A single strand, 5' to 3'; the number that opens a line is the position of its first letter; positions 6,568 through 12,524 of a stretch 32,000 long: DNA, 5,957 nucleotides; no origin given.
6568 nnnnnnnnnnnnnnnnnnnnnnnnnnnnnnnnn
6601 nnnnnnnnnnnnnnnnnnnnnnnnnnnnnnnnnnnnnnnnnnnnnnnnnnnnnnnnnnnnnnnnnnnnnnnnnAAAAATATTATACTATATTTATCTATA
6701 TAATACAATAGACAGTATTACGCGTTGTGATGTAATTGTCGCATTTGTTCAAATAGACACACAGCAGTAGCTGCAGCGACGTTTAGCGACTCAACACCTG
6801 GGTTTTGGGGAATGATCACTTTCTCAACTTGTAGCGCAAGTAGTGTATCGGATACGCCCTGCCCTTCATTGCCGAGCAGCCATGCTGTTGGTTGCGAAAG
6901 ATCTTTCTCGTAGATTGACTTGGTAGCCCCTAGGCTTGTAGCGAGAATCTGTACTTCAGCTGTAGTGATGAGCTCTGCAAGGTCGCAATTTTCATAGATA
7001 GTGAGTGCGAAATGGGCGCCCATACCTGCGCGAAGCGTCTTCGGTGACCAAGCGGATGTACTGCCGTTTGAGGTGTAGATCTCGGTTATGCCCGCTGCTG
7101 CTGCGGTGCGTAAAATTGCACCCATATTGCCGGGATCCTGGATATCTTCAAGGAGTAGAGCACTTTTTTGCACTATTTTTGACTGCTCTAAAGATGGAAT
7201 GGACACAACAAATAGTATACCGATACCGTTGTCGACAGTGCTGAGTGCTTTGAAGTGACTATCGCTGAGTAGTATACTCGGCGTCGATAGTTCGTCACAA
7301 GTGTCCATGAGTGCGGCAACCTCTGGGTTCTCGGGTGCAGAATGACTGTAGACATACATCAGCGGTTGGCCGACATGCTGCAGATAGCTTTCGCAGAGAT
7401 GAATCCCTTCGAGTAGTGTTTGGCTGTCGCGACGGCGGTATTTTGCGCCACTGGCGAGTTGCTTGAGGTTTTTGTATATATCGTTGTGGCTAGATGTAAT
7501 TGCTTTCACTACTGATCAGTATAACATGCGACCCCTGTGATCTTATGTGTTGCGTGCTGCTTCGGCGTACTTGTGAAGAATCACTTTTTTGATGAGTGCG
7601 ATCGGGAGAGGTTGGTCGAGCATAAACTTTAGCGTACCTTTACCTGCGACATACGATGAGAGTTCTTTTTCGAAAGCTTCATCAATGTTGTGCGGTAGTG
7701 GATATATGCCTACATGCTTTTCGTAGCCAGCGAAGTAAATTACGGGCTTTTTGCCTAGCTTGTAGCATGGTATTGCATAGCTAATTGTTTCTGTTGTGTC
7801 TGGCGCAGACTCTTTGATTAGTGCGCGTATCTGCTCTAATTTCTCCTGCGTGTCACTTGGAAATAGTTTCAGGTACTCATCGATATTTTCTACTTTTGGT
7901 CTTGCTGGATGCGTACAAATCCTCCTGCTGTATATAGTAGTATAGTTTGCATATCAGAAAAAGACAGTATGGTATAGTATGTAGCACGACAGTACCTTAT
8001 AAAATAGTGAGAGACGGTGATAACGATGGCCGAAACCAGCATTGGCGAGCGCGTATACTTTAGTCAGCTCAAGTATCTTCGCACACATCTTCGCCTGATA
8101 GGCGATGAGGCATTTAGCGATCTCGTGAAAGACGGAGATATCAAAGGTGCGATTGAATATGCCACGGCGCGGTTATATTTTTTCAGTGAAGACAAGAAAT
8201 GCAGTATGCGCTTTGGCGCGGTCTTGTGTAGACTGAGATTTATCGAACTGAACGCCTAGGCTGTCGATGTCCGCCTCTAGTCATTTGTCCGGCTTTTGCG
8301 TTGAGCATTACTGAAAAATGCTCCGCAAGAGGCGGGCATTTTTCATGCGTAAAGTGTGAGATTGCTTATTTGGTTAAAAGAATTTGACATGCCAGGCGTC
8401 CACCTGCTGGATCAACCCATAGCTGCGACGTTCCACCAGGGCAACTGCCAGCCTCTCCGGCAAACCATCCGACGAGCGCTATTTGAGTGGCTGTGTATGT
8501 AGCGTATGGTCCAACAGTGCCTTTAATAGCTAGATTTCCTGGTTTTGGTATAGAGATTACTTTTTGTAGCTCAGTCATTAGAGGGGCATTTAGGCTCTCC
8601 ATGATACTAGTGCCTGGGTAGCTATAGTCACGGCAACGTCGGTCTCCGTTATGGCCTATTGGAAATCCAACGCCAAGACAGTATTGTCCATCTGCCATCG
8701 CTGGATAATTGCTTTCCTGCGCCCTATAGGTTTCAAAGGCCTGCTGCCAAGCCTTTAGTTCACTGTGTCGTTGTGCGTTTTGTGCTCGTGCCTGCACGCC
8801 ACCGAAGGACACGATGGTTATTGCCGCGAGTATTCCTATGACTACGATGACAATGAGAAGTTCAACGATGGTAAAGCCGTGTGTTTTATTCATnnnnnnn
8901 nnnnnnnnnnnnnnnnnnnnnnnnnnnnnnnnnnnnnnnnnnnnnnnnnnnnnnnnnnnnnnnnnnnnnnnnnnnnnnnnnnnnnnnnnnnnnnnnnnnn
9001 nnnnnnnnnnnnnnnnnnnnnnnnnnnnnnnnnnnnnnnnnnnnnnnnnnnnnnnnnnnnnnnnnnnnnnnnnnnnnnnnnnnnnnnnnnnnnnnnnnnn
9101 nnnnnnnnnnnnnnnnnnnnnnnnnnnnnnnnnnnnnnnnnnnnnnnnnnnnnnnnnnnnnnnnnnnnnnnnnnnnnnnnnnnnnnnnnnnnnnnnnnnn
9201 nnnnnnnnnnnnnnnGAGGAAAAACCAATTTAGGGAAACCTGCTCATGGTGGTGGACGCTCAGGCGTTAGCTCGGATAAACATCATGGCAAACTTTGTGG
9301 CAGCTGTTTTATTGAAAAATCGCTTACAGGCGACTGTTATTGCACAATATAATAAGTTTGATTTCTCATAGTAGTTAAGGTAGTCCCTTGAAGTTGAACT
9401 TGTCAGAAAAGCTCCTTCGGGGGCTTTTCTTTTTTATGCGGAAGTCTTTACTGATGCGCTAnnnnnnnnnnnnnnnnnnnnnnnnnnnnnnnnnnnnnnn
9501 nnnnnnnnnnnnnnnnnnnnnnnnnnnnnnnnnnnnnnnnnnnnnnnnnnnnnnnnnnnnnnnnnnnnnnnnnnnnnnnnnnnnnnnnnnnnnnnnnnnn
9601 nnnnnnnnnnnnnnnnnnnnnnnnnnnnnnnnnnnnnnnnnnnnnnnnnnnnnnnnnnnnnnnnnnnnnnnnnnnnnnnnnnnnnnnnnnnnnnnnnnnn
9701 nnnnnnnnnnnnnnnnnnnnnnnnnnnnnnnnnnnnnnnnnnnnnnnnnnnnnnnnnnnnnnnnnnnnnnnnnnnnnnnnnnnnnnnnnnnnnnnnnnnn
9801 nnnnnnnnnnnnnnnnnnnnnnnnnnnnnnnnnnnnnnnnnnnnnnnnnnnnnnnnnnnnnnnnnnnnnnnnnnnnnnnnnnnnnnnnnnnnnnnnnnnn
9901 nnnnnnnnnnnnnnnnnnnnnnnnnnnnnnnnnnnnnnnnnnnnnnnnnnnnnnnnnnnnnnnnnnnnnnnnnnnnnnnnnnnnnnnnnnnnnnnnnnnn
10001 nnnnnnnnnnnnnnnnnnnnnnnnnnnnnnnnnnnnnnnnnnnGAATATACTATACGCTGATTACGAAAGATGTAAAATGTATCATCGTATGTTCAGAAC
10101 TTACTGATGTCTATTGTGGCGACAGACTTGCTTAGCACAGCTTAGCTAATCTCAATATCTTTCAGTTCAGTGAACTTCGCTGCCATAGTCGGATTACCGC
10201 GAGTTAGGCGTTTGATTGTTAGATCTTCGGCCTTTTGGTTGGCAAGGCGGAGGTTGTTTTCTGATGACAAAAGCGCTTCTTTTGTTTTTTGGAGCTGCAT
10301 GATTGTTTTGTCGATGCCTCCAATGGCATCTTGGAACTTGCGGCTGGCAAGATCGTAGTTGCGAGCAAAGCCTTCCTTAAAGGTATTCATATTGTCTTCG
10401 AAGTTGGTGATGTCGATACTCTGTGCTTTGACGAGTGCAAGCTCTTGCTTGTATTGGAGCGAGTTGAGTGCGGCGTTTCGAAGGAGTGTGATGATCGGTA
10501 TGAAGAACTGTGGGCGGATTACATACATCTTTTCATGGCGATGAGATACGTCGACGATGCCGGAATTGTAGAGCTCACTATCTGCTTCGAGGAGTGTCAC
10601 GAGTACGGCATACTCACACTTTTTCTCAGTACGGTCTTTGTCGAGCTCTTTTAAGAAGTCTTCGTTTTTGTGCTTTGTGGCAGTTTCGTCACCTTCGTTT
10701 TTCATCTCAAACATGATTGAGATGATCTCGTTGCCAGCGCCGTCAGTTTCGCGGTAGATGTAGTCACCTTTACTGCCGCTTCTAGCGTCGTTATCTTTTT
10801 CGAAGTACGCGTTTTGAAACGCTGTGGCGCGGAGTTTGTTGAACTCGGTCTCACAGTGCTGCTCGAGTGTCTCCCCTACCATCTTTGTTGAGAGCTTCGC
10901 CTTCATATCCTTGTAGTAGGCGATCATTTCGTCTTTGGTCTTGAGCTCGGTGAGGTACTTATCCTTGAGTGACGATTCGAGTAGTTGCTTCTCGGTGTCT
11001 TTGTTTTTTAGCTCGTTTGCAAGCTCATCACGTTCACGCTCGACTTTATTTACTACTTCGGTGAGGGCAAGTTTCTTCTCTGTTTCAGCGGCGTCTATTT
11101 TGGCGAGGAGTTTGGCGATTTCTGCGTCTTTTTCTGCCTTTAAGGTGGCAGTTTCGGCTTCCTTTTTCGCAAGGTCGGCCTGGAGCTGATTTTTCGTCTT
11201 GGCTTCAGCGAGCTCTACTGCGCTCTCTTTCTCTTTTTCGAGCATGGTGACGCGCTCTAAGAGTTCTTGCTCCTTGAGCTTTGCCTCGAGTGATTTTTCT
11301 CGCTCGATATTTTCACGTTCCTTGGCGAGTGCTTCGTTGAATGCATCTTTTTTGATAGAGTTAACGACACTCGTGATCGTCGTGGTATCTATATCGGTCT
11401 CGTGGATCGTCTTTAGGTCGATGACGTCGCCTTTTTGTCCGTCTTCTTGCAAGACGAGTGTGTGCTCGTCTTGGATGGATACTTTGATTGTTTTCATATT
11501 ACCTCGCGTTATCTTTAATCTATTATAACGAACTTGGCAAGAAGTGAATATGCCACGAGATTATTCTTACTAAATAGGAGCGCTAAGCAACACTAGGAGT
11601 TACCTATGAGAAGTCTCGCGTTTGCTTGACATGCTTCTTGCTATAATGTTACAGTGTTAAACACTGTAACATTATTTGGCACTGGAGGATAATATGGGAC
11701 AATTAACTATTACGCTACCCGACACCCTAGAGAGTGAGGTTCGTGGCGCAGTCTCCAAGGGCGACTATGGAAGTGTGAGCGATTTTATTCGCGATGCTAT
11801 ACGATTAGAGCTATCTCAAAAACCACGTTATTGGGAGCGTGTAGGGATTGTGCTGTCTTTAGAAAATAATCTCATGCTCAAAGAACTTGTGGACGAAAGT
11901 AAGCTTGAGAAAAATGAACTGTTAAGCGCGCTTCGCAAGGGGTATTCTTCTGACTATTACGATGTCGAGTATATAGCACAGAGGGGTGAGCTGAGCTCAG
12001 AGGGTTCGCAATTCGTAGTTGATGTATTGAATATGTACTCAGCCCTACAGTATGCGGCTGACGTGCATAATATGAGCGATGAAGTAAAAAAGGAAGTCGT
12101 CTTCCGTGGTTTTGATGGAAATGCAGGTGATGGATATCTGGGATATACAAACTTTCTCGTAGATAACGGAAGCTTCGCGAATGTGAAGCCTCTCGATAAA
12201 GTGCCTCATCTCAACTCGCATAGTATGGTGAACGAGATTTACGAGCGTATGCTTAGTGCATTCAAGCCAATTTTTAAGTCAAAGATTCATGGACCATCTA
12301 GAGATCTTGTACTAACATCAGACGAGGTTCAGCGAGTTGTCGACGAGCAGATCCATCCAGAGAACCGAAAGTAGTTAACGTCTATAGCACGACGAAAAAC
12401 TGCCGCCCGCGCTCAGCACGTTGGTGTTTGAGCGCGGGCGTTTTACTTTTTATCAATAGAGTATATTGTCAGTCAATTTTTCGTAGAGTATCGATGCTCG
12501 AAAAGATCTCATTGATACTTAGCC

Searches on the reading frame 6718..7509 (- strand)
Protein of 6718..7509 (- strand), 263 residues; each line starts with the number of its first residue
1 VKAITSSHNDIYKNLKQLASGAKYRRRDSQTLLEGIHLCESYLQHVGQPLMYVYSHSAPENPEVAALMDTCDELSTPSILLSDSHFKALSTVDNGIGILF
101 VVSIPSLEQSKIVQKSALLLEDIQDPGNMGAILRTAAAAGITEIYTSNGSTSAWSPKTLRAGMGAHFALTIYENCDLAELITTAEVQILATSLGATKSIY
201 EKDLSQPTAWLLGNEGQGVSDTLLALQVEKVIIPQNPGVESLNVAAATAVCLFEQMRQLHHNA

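Call 45: search_protein_families(library=pfam, proteins=[window:6718-7509:-], max_evalue=0.001)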
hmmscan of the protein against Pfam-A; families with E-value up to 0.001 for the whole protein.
window:6718-7509:- (263 aa): 2 families
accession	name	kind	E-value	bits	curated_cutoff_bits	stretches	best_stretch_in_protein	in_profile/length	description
PF00588.24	SpoU_methylase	-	5.1e-35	121.1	29.7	1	117-253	3-142/142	SpoU rRNA Methylase family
PF22435.1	MRM3-like_sub_bind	-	8.3e-05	23.4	27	1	10-97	2-81/84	MRM3-like substrate binding domain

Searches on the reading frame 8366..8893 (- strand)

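Call 45: search_protein_families(library=pfam, proteins=[window:8366-8893:-], max_evalue=0.001)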
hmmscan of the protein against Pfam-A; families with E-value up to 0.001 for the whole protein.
window:8366-8893:- (175 aa): 1 family
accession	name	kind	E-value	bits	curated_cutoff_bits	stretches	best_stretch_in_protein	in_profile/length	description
PF07963.17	N_methyl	-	1.7e-07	31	21.2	1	1-26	1-26/27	Prokaryotic N-terminal methylation motif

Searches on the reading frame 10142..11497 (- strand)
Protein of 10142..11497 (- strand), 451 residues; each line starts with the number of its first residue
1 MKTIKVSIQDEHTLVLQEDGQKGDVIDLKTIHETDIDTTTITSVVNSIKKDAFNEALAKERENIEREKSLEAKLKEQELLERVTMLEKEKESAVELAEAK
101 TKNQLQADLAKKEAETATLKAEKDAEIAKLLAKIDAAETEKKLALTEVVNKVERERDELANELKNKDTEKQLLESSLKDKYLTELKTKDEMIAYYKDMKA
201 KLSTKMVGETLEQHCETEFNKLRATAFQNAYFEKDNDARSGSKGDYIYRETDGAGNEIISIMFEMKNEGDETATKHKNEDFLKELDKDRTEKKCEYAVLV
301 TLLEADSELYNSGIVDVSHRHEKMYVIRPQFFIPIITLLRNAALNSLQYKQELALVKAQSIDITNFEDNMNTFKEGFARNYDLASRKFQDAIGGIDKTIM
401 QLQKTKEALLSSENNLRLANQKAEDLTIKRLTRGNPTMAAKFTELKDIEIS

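Call 12: search_protein_families(library=pfam, proteins=[window:10142-11497:-], max_evalue=0.001)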
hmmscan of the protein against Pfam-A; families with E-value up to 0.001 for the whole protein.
window:10142-11497:- (451 aa): 1 family
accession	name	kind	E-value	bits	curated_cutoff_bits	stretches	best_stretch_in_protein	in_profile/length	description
PF09903.14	DUF2130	-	9.7e-90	300.7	26.7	1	176-433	3-254/255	Uncharacterized protein conserved in bacteria (DUF2130)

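Call 17: search_protein_families(library=padloc, proteins=[window:10142-11497:-], max_evalue=0.1)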
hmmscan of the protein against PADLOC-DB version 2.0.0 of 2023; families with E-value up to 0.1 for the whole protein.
window:10142-11497:- (451 aa): 0 families

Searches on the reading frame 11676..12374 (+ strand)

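Call 12: search_protein_families(library=pfam, proteins=[window:11676-12374:+], max_evalue=0.001)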
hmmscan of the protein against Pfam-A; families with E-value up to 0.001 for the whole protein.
window:11676-12374:+ (232 aa): 1 family
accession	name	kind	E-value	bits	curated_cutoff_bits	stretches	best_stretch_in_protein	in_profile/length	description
PF03887.19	YfbU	-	2e-22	80.5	25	1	67-223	17-165/166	YfbU domain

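Call 17: search_protein_families(library=padloc, proteins=[window:11676-12374:+], max_evalue=0.1)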
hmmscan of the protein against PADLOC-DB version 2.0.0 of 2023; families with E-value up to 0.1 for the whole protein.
window:11676-12374:+ (232 aa): 0 families
